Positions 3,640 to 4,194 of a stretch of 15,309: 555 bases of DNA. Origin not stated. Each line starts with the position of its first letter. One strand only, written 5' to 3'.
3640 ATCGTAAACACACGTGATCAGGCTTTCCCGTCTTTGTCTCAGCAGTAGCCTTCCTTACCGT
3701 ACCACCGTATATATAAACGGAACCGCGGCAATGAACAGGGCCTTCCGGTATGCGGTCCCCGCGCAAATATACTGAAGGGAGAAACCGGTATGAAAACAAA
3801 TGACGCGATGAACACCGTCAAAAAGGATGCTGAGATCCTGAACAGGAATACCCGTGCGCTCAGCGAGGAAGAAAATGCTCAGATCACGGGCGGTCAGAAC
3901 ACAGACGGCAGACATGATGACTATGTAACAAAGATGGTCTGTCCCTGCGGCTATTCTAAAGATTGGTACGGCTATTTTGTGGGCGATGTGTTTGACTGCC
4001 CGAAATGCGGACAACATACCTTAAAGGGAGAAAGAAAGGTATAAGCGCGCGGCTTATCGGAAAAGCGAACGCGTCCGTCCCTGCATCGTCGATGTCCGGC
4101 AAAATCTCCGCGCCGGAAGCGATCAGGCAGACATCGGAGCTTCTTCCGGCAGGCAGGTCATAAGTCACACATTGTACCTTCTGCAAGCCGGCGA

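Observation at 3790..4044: Orphan double-glycine-leader peptide with a zinc-ribbon-like CxC-N16-CxxC core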

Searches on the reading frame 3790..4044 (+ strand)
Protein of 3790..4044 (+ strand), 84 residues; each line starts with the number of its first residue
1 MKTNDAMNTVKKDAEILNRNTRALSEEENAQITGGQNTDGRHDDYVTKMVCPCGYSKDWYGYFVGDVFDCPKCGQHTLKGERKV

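Call 6: search_protein_families(library=pfam, proteins=[window:3790-4041:+], max_evalue=10)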
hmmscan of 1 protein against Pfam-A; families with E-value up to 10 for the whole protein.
seq(84 aa): 2 families
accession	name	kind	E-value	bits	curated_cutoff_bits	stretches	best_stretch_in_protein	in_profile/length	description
PF07282.18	Cas12f1-like_TNB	-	0.084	13.5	26.3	1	45-76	26-49/60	Cas12f1-like, TNB domain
PF07754.17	HVO_2753_ZBP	-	0.11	12.8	33.2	1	67-77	16-26/46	Small zinc finger protein HVO_2753-like, Zn-binding pocket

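Call 7: search_protein_families(library=ncbifam, proteins=[window:3790-4041:+], max_evalue=10)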
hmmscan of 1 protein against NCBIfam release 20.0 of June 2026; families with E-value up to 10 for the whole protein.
seq(84 aa): 3 families
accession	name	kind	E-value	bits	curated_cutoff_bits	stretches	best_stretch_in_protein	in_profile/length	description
NF011481.0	PRK14890.1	equivalog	0.032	14.3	61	1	67-78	27-38/61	putative Zn-ribbon RNA-binding protein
NF001976.0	PRK00762.1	equivalog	0.17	11.7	146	1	48-78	70-103/124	hydrogenase maturation nickel metallochaperone HypA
NF011482.0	PRK14892.1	equivalog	0.26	11.2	109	1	66-78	20-32/101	putative transcription elongation factor Elf1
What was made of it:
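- On Long-leader precursors served by the NHLP-type export cassette (TIGR03794/96/97): The window protein has no hit (call 7).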

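Call 9: find_homologous_proteins(query=window:3790-4041:+, max_evalue=10)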
Query seq(84 aa) (84 aa): 4 proteins with E <= 10 among 4 candidates.
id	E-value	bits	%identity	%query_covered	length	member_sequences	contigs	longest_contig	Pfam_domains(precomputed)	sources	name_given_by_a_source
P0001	6.5e-52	191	98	100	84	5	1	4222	-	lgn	-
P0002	2.2e-29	119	65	100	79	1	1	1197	-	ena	-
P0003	3.8e-28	115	63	100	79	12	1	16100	-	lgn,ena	-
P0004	3.5e-24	102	58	99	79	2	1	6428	-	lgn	-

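Call 11: find_encoding_contigs(protein=P0003, flank=10000, max_places=6)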
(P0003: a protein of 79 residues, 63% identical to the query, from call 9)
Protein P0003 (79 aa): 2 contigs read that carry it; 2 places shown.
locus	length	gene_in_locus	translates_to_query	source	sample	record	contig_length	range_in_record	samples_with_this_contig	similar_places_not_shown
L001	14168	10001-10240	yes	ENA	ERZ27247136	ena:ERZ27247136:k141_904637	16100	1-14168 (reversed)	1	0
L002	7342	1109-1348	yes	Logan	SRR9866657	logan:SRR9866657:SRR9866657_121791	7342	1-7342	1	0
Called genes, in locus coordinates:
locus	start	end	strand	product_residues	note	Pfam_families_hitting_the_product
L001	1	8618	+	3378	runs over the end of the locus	PF18676:MBG_2, PF02012:BNR (faint), PF03174:CHB_HEX_C (faint), PF21471:Reelin_subrepeat-B (faint), PF18676:MBG_2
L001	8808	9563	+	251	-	PF07786:HGSNAT_cat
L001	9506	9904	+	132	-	-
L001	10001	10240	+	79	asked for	-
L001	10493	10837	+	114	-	PF02369:Big_1 (faint)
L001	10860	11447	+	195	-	PF08534:Redoxin, PF00578:AhpC-TSA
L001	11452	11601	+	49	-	-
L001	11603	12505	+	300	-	PF13187:Fer4_9 (faint), PF12838:Fer4_7 (faint), PF12837:Fer4_6 (faint), PF25160:LdpA_Fe-S-bd (faint), PF12801:Fer4_5, PF00037:Fer4 (weak), PF13237:Fer4_10 (weak)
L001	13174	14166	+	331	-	?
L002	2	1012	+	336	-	?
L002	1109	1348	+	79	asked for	-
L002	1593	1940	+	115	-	PF02369:Big_1 (faint)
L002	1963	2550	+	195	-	PF08534:Redoxin, PF00578:AhpC-TSA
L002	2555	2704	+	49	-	-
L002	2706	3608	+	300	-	PF13187:Fer4_9 (faint), PF12838:Fer4_7 (faint), PF13237:Fer4_10 (faint), PF12837:Fer4_6 (faint), PF25160:LdpA_Fe-S-bd (faint), PF00037:Fer4 (faint), PF12801:Fer4_5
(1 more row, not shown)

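Call 12: find_encoding_contigs(protein=P0004, flank=10000, max_places=6)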
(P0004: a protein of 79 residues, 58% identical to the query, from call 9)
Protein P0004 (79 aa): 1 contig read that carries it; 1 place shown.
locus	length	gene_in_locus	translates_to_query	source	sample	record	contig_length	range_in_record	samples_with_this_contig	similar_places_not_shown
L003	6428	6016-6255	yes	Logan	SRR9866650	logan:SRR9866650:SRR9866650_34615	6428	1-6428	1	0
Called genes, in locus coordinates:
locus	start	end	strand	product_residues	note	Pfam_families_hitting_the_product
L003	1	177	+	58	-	?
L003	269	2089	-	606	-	PF00641:Zn_ribbon_RanBP (faint), PF12773:DZR (faint), PF13240:Zn_Ribbon_1 (faint)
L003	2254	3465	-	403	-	PF02574:S-methyl_trans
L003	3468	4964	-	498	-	PF00111:Fer2, PF17651:Raco_middle, PF14574:RACo_C_ter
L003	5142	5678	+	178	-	PF09918:DUF2148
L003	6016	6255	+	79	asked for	-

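Call 15: find_encoding_contigs(protein=window:3790-4044:+, flank=10000, max_places=6)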
Protein window:3790-4044:+ (84 aa): 1 contig read that carries it; 1 place shown.
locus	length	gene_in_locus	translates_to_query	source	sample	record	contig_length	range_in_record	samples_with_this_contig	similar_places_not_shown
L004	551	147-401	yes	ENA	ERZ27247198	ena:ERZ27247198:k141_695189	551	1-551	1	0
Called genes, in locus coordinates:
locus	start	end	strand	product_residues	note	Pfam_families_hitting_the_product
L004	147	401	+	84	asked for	-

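Call 16: find_encoding_contigs(protein=P0001, flank=10000, max_places=6)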
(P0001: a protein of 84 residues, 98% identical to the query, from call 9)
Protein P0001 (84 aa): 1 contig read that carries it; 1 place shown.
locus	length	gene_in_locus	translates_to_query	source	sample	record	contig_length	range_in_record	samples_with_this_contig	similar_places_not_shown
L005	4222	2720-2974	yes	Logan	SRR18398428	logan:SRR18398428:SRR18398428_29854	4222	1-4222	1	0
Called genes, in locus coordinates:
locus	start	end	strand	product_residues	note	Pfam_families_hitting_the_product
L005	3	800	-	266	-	?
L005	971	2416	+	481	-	PF04932:Wzy_C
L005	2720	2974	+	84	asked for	-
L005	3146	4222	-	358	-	?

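Call 17: find_encoding_contigs(protein=P0002, flank=10000, max_places=6)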
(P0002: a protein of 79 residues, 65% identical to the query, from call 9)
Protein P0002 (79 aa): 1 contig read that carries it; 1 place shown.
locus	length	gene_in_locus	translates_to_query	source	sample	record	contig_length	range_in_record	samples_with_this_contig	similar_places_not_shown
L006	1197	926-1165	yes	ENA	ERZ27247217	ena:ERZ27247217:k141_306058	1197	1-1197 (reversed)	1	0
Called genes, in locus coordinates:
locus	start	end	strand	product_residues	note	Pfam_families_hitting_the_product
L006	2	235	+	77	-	?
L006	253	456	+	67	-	-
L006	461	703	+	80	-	-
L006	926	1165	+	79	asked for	-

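Call 20: search_protein_representatives(alignment_id=A1)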
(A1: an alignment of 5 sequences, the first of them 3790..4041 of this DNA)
Query: 5 sequences, 79 profile positions. Proteins with E-value up to 0.001 (for the whole library): 1698; up to 1e-10: 27; up to 1e-30: 1. The best 150 are listed.
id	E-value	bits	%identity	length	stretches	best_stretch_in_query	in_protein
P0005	7.8e-31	121.8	-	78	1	1-77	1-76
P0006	2.5e-26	107.3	-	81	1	1-76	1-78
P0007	4.8e-20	87.2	-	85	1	1-77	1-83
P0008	8.3e-19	83.2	-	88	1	1-77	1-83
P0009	2.3e-18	81.8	-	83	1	1-71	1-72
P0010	2.5e-18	81.7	-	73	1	1-75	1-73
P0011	7.1e-18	80.3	-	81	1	1-75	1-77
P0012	1.8e-17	79.0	-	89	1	1-76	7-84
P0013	2.0e-17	78.8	-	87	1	1-76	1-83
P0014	4.0e-17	77.9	-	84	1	1-75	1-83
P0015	7.0e-17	77.1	-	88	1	1-77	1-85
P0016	9.4e-17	76.7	-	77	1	1-75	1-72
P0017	6.7e-16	73.9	-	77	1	1-76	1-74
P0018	2.2e-15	72.3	-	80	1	1-70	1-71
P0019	3.0e-15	71.9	-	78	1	5-76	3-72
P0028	4.5e-12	61.7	-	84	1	1-76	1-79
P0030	1.6e-11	59.9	-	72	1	22-77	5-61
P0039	1.3e-09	53.8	-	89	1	1-72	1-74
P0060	2.3e-08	49.8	-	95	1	1-48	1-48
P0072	7.4e-08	48.2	-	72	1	1-49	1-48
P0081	1.3e-07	47.4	-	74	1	1-38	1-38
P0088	1.6e-07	47.1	-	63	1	1-39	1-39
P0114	3.5e-07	46.0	-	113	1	1-36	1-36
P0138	6.1e-07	45.2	-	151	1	36-76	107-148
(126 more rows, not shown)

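Call 22: search_protein_families(library=ncbifam, proteins=[P0088, P0007, P0030, P0138, P0060, P0013, P0039, P0081], max_evalue=1)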
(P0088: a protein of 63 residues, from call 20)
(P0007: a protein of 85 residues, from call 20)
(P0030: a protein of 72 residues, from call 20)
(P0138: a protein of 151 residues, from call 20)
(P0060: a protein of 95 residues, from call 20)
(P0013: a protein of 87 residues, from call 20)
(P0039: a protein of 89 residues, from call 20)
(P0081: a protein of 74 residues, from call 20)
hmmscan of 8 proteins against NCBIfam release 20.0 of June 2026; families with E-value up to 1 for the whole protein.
P0088 (63 aa): 17 families
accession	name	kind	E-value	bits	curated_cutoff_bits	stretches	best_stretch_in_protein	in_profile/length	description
TIGR01847.1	bacteriocin_sig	domain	0.0024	18.3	15.7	1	23-35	3-15/15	bacteriocin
TIGR03949.1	bact_IIb_cerein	subfamily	0.013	15.2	21.5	1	22-35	2-15/45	class IIb bacteriocin, lactobin A/cerein 7B family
TIGR03898.1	lanti_MRSA_kill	subfamily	0.055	13.4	23.5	1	21-35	30-44/44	mersacidin/lichenicidin family type 2 lantibiotic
NF033215.1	BlpC_Streptocco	equivalog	0.057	13.2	70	1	23-36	12-25/51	quorum-sensing system pheromone BlpC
NF038034.1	lactGbeta_entB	subfamily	0.064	13.5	37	1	24-38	1-13/38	lactococcin G-beta/enterocin 1071B family bacteriocin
TIGR03893.1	lant_SP_1948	subfamily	0.071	13.5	32.95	1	19-40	8-29/61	lichenicidin A2 family type 2 lantibiotic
TIGR01837.1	PHA_granule_1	subfamily_domain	0.078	13.1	94.7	1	3-26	94-117/118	poly(hydroxyalkanoate) granule-associated protein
NF046113.1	BLP_Lacticasei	subfamily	0.089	12.8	40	1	19-36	7-24/46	bacteriocin-like peptide, LSEI_2386 family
NF008575.0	PRK11530.1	equivalog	0.091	12.2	158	1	4-29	23-48/183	hypothetical protein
NF038153.1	lant_leader_L1a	domain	0.094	12.9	22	0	19-35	15-32/32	class I lanthipeptide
NF040664.1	HEC_x9_TCC_lant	equivalog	0.11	12.7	46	1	23-40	2-18/39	lacticin 481 family lantibiotic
TIGR04497.1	GRASP_targ_2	subfamily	0.11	12.5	32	1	22-36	13-27/50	putative ATP-grasp target RiPP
NF038167.1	cyan_ocin_like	subfamily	0.12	12.5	32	1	19-37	6-24/72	CTB family bacteriocin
NF033772.1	pheromone_VP1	equivalog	0.17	12.1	85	1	23-36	11-24/65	peptide pheromone VP1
NF038035.1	lactGalph_entA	subfamily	0.2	11.8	37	1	24-36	1-13/35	lactococcin G-alpha/enterocin 1071A family bacteriocin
TIGR04149.1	GG_sam_targ_CFB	domain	0.21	11.5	25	1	18-37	13-30/43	TIGR04149 family rSAM-modified RiPP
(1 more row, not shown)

P0007 (85 aa): 19 families
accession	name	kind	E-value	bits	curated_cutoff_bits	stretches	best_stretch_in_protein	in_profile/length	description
NF047912.1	ECs_2282_CxxC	subfamily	0.00012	21.9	37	1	68-81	2-15/60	ECs_2282 family putative zinc-binding protein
NF011481.0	PRK14890.1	equivalog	0.00036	20.5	61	1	46-77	7-36/61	putative Zn-ribbon RNA-binding protein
NF041909.1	HVO_2753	equivalog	0.00049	19.9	80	1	46-78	7-36/59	HVO_2753 family zinc finger protein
TIGR02605.1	CxxC_CxxC_SSSS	subfamily_domain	0.0008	19.4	31.3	1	50-80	7-38/52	FmdB family zinc ribbon protein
TIGR04104.1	cxxc_20_cxxc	subfamily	0.013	15.9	45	1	50-78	2-35/93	TIGR04104 family putative zinc finger protein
TIGR04165.1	methano_modCys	hypoth_equivalog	0.022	15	60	0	48-56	36-44/50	TIGR04165 family Cys-rich peptide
NF051898.1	MBSP1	equivalog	0.023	14.2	320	1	4-58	5-60/289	biosurfactant protein 1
NF045720.1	rubredox_RCKP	subfamily_domain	0.07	12.7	45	0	69-76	4-11/34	RCKP-type rubredoxin-like domain-containing protein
NF041795.1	Brz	equivalog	0.078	13.4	100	1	67-79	4-16/60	transcriptional regulator Brz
NF001638.0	PRK00418.1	equivalog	0.08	12.8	83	1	47-74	6-33/65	DNA gyrase inhibitor YacG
NF041197.2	CxxC_Se_CxxC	equivalog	0.12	12.5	40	0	46-57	16-27/53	dual CXXC motif small (seleno)protein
NF011482.0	PRK14892.1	equivalog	0.13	12.2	109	1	65-78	18-31/101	putative transcription elongation factor Elf1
NF040570.1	guided_TnpB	subfamily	0.15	11.3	100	1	45-77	343-375/389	RNA-guided endonuclease TnpB family protein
NF009623.0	PRK13130.1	equivalog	0.21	11.7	68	0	71-79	20-28/56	RNA-protein complex protein Nop10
TIGR02098.1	MJ0042_CXXC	domain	0.27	11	20.9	0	49-56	26-33/38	MJ0042-type zinc finger domain-containing protein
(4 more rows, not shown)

P0030 (72 aa): 19 families
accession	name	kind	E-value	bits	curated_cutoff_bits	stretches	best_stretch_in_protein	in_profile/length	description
NF047912.1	ECs_2282_CxxC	subfamily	3.7e-05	23.5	37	2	46-59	2-15/60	ECs_2282 family putative zinc-binding protein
NF011481.0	PRK14890.1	equivalog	4.4e-05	23.4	61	1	21-56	4-37/61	putative Zn-ribbon RNA-binding protein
NF041909.1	HVO_2753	equivalog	0.00012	21.8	80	1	21-56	4-36/59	HVO_2753 family zinc finger protein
NF003214.0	PRK04179.1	equivalog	0.002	18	71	1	48-61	19-32/62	50S ribosomal protein L37e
TIGR04165.1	methano_modCys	hypoth_equivalog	0.003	17.8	60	1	14-34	31-44/50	TIGR04165 family Cys-rich peptide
TIGR01847.1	bacteriocin_sig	domain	0.0051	17.3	15.7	1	5-18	2-15/15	bacteriocin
TIGR02605.1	CxxC_CxxC_SSSS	subfamily_domain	0.015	15.3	31.3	1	28-58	7-38/52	FmdB family zinc ribbon protein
TIGR03949.1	bact_IIb_cerein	subfamily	0.016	15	21.5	1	5-19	2-16/45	class IIb bacteriocin, lactobin A/cerein 7B family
NF038034.1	lactGbeta_entB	subfamily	0.018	15.2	37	1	7-20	1-14/38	lactococcin G-beta/enterocin 1071B family bacteriocin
NF033772.1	pheromone_VP1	equivalog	0.022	15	85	1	6-48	11-55/65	peptide pheromone VP1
TIGR04104.1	cxxc_20_cxxc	subfamily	0.052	13.9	45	1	28-65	2-44/93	TIGR04104 family putative zinc finger protein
NF001638.0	PRK00418.1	equivalog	0.072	12.9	83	0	22-52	3-33/65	DNA gyrase inhibitor YacG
NF011482.0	PRK14892.1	equivalog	0.084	12.8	109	1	45-60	20-35/101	putative transcription elongation factor Elf1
NF003008.0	PRK03824.1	equivalog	0.11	12.4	125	0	47-60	108-121/135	hydrogenase nickel incorporation protein HypA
NF047530.1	SrpBC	subfamily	0.13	11.8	200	1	43-65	74-96/236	sigma factor SigX-regulated lipoprotein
TIGR04149.1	GG_sam_targ_CFB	domain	0.94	9.4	25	1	4-34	14-40/43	TIGR04149 family rSAM-modified RiPP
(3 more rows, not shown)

P0138 (151 aa): 10 families
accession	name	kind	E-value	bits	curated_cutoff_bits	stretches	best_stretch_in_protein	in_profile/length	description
TIGR03798.1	leader_Nif11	subfamily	0.0036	17.5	32.3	1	35-80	29-68/68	Nif11-like leader peptide family RiPP precursor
NF011481.0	PRK14890.1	equivalog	0.0087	16.1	61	1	112-143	7-36/61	putative Zn-ribbon RNA-binding protein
NF006732.0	PRK09263.1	equivalog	0.015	13.7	657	1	116-144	643-669/712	anaerobic ribonucleoside-triphosphate reductase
NF047912.1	ECs_2282_CxxC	subfamily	0.023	14.6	37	0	101-124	13-37/60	ECs_2282 family putative zinc-binding protein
NF038167.1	cyan_ocin_like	subfamily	0.037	14.2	32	1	66-91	8-23/72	CTB family bacteriocin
TIGR03655.1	anti_R_Lar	subfamily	0.072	13.4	39.6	1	99-127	13-41/55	Lar family restriction alleviation protein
NF041911.1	HVO_0649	equivalog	0.075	12.9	70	1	113-142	21-57/65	HVO_0649 family zinc finger protein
TIGR04495.1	RiPP_XyeA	equivalog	0.094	12.9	33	1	60-83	18-39/50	XyeA family cyclophane-containing RiPP triceptide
TIGR00526.1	folB_dom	domain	0.17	12.1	45.05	0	13-43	54-84/122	FolB domain-containing protein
TIGR04104.1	cxxc_20_cxxc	subfamily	0.36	11.2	45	1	116-145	2-36/93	TIGR04104 family putative zinc finger protein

P0060 (95 aa): 10 families
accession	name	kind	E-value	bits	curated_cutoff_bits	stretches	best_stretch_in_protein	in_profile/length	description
TIGR03949.1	bact_IIb_cerein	subfamily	0.0003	20.5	21.5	1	23-38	3-18/45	class IIb bacteriocin, lactobin A/cerein 7B family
TIGR01847.1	bacteriocin_sig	domain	0.0034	17.8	15.7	1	22-35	2-15/15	bacteriocin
TIGR04497.1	GRASP_targ_2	subfamily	0.019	15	32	1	23-52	14-44/50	putative ATP-grasp target RiPP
NF038034.1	lactGbeta_entB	subfamily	0.038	14.2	37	1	24-49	1-26/38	lactococcin G-beta/enterocin 1071B family bacteriocin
TIGR01837.1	PHA_granule_1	subfamily_domain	0.041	14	94.7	1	3-26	94-117/118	poly(hydroxyalkanoate) granule-associated protein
NF038167.1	cyan_ocin_like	subfamily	0.11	12.7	32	1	19-45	6-28/72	CTB family bacteriocin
NF033215.1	BlpC_Streptocco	equivalog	0.14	12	70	1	22-36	11-25/51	quorum-sensing system pheromone BlpC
NF008575.0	PRK11530.1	equivalog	0.14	11.6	158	1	4-29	23-48/183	hypothetical protein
NF045950.1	MAG6090_repeat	domain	0.18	12.1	25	1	7-31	14-38/49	MAG6090-like repeat-containing lipoprotein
TIGR03898.1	lanti_MRSA_kill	subfamily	0.18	11.8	23.5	1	21-35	30-44/44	mersacidin/lichenicidin family type 2 lantibiotic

P0013 (87 aa): 16 families
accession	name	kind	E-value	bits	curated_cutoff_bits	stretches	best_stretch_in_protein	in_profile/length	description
TIGR04149.1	GG_sam_targ_CFB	domain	0.0012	18.6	25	1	11-55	8-31/43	TIGR04149 family rSAM-modified RiPP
NF038035.1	lactGalph_entA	subfamily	0.0075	16.4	37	1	24-37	1-15/35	lactococcin G-alpha/enterocin 1071A family bacteriocin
TIGR01847.1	bacteriocin_sig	domain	0.0091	16.6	15.7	1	23-35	3-15/15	bacteriocin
NF038167.1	cyan_ocin_like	subfamily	0.021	15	32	1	19-37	6-25/72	CTB family bacteriocin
NF038034.1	lactGbeta_entB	subfamily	0.028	14.6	37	1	24-42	1-19/38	lactococcin G-beta/enterocin 1071B family bacteriocin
TIGR03949.1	bact_IIb_cerein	subfamily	0.035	13.9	21.5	1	22-35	2-15/45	class IIb bacteriocin, lactobin A/cerein 7B family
TIGR03898.1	lanti_MRSA_kill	subfamily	0.039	13.9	23.5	1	21-35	30-44/44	mersacidin/lichenicidin family type 2 lantibiotic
NF038153.1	lant_leader_L1a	domain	0.059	13.5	22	1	17-35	13-32/32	class I lanthipeptide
NF033772.1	pheromone_VP1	equivalog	0.077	13.2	85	1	23-37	11-25/65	peptide pheromone VP1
NF033456.1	RiPP_CCRG-2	domain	0.11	12.5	24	1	23-35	5-17/18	CCRG-2 family RiPP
NF011481.0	PRK14890.1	equivalog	0.16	12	61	1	67-79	25-37/61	putative Zn-ribbon RNA-binding protein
NF046113.1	BLP_Lacticasei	subfamily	0.18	11.8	40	1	19-36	7-24/46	bacteriocin-like peptide, LSEI_2386 family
NF009368.0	PRK12726.1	equivalog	0.22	10.5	832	1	4-33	116-145/407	flagellar biosynthesis regulator FlhF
NF047912.1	ECs_2282_CxxC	subfamily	0.24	11.3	37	1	69-82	2-15/60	ECs_2282 family putative zinc-binding protein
NF047798.1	leader_Chryseo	domain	0.34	11.2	23.5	1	24-35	7-18/18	bacteriocin-like protein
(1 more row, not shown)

P0039 (89 aa): 11 families
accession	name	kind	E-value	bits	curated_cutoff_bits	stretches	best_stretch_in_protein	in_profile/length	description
NF011481.0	PRK14890.1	equivalog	0.0015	18.5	61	1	41-71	27-57/61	putative Zn-ribbon RNA-binding protein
NF046113.1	BLP_Lacticasei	subfamily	0.026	14.5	40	1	19-46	7-32/46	bacteriocin-like peptide, LSEI_2386 family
NF041067.1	DpdJ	equivalog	0.034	11.8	800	1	43-72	280-311/1482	protein DpdJ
NF033497.1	rubre_like_arch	subfamily_domain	0.037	13.7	32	0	36-51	11-26/34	rubrerythrin-like domain-containing protein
NF041591.1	CxxC_VVA0879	subfamily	0.038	14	37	0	27-48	7-28/101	VVA0879 family protein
NF041909.1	HVO_2753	equivalog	0.048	13.5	80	1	43-71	28-55/59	HVO_2753 family zinc finger protein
TIGR02642.1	phage_xxxx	hypoth_equivalog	0.088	12.4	101.4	1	4-71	146-204/267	TIGR02642 family protein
TIGR04104.1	cxxc_20_cxxc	subfamily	0.12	12.7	45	1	43-83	2-44/93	TIGR04104 family putative zinc finger protein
NF001669.0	PRK00432.1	equivalog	0.12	12.4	54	1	63-83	25-45/58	30S ribosomal protein S27ae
TIGR03830.1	CxxCG_CxxCG_HTH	subfamily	0.13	12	61.8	1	7-37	63-92/127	type II TA system antitoxin MqsA family protein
NF047912.1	ECs_2282_CxxC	subfamily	0.27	11.2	37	1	43-74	4-37/60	ECs_2282 family putative zinc-binding protein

P0081 (74 aa): 15 families
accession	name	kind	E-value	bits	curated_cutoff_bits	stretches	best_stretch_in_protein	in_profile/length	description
TIGR01847.1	bacteriocin_sig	domain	0.0033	17.9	15.7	1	23-35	3-15/15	bacteriocin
TIGR03949.1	bact_IIb_cerein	subfamily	0.0052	16.6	21.5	1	22-35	2-15/45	class IIb bacteriocin, lactobin A/cerein 7B family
TIGR04497.1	GRASP_targ_2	subfamily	0.0059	16.6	32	1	22-40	13-31/50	putative ATP-grasp target RiPP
NF046113.1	BLP_Lacticasei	subfamily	0.024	14.6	40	1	19-41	7-29/46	bacteriocin-like peptide, LSEI_2386 family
TIGR04149.1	GG_sam_targ_CFB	domain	0.025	14.5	25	1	17-49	12-31/43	TIGR04149 family rSAM-modified RiPP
NF000539.0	plantaricin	subfamily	0.026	15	29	1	20-61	20-62/69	plantaricin C family lantibiotic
NF038035.1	lactGalph_entA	subfamily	0.037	14.1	37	1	24-41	1-17/35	lactococcin G-alpha/enterocin 1071A family bacteriocin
NF040664.1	HEC_x9_TCC_lant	equivalog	0.051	13.8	46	1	23-40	2-20/39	lacticin 481 family lantibiotic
TIGR03898.1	lanti_MRSA_kill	subfamily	0.052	13.5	23.5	1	21-35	30-44/44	mersacidin/lichenicidin family type 2 lantibiotic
NF033215.1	BlpC_Streptocco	equivalog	0.055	13.3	70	1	23-40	12-27/51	quorum-sensing system pheromone BlpC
NF033772.1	pheromone_VP1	equivalog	0.062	13.6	85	1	23-38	11-26/65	peptide pheromone VP1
NF038034.1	lactGbeta_entB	subfamily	0.068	13.4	37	1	24-38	1-15/38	lactococcin G-beta/enterocin 1071B family bacteriocin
NF045950.1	MAG6090_repeat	domain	0.074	13.3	25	1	7-37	14-44/49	MAG6090-like repeat-containing lipoprotein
NF038153.1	lant_leader_L1a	domain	0.15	12.3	22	0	20-35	17-32/32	class I lanthipeptide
TIGR01837.1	PHA_granule_1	subfamily_domain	0.16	12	94.7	1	3-26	94-117/118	poly(hydroxyalkanoate) granule-associated protein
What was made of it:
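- On Double-glycine leader / PCAT substrate (TIGR01847 bacteriocin_sig): Five relatives that do have a GG leader pass with 16.6-18.3 bits: four with the canonical 35-aa leader and P0030 with a short one (call 22).
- GG-signal membership of the leader type: canonical relatives exceed the TIGR01847 cut-off of 15.7 bits (16.6-18.3 bits, call 22).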
